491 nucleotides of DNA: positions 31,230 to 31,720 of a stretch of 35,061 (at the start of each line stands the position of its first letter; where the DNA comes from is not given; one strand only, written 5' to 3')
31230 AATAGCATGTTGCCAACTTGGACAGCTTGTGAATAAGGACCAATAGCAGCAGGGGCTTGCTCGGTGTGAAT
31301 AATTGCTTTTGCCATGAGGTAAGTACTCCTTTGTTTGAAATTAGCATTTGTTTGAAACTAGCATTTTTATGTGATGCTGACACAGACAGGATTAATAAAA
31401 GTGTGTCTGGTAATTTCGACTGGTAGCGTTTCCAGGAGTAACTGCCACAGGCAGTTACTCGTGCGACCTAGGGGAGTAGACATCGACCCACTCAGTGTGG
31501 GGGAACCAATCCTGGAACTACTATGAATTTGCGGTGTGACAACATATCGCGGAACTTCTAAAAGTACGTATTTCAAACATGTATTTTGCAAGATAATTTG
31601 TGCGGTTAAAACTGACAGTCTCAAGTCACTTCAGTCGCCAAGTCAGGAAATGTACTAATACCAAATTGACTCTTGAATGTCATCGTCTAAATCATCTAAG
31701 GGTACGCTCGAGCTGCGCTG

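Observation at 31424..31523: Dispersed ~100-nt repeat family with TA flanks, terminal inverted repeat and two conserved hairpins (6 full copies plus 1 fragment in 35 kb)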

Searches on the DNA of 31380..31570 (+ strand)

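Call 7: search_rna_families(source=window, start=31380, end=31570, threshold=evalue, max_evalue=10, show_alignments=2)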
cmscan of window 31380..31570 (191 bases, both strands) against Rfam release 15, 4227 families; matches with E-value up to 10: 0.
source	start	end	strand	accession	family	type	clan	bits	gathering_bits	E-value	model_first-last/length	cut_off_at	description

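Call 78: search_dna_similar(query=window:31424-31523:+, collection=plasmids, mode=distant, max_evalue=0.01, max_rows=10)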
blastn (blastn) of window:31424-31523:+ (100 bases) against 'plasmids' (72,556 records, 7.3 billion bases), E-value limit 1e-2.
No match.

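Call 79: search_dna_similar(query=window:31424-31523:+, collection=phages, mode=distant, max_evalue=0.01, max_rows=10)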
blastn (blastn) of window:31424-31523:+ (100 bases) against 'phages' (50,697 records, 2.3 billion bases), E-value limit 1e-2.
No match.
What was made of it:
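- Tried and rejected: BLAST against plasmids and phages: no match (calls 78, 79).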
